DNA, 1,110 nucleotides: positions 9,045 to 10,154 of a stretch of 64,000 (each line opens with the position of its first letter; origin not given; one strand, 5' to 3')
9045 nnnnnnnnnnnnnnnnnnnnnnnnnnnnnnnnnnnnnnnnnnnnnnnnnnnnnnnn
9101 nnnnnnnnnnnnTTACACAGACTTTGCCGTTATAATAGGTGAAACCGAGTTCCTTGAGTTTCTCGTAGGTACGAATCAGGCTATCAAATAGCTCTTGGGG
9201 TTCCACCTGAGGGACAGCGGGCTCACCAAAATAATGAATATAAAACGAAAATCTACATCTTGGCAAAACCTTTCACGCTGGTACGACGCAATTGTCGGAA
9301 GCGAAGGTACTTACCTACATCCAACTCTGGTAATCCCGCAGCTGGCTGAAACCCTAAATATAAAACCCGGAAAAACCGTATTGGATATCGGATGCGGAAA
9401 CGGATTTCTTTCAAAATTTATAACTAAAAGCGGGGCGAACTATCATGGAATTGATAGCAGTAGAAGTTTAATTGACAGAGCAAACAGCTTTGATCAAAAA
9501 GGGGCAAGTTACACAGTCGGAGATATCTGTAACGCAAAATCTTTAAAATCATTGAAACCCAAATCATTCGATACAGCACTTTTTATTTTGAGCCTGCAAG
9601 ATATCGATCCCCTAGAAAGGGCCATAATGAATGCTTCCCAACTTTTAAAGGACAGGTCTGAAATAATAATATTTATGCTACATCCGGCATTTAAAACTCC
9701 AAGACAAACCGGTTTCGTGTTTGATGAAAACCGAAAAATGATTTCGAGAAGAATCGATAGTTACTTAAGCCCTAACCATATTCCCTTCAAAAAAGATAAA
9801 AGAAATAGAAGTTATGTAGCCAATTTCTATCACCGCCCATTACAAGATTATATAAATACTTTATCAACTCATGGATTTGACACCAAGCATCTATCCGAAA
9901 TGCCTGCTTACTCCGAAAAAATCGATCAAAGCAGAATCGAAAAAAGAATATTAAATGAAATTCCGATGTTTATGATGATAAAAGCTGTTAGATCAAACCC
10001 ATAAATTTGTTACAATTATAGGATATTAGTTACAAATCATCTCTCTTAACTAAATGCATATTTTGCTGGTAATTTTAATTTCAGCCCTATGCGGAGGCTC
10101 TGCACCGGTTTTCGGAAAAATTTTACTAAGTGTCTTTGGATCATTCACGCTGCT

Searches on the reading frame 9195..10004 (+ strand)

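Call 29: search_protein_families(library=pfam, proteins=[window:9195-10004:+], max_evalue=0.001)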
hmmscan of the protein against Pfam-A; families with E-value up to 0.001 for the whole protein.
window:9195-10004:+ (269 aa): 10 families
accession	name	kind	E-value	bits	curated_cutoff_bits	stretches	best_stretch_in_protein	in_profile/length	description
PF13847.12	Methyltransf_31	-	2.4e-12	47.2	27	1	56-159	1-109/145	Methyltransferase domain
PF08241.18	Methyltransf_11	-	1.6e-11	45.2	21.2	1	63-158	1-94/95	Methyltransferase domain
PF13489.12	Methyltransf_23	-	5.4e-11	42.9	27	1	53-159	19-116/164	Methyltransferase domain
PF08242.18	Methyltransf_12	-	5.5e-11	43.5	30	1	63-154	1-95/98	Methyltransferase domain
PF13649.12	Methyltransf_25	-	4.7e-10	40.5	27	1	62-153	1-95/97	Methyltransferase domain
PF07021.18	MetW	-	2.3e-07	31.1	21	1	56-141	11-92/193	Methionine biosynthesis protein MetW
PF13679.12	Methyltransf_32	-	2.8e-05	24.6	27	1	49-106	16-78/143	Methyltransferase domain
PF00398.26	RrnaAD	-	3.1e-05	23.7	24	1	40-97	12-69/263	Ribosomal RNA adenine dimethylase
PF05175.20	MTS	-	0.00013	22.1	23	1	50-127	23-101/170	Methyltransferase small domain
PF02353.26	CMAS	-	0.00016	21.6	27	1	50-91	54-96/273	Mycolic acid cyclopropane synthetase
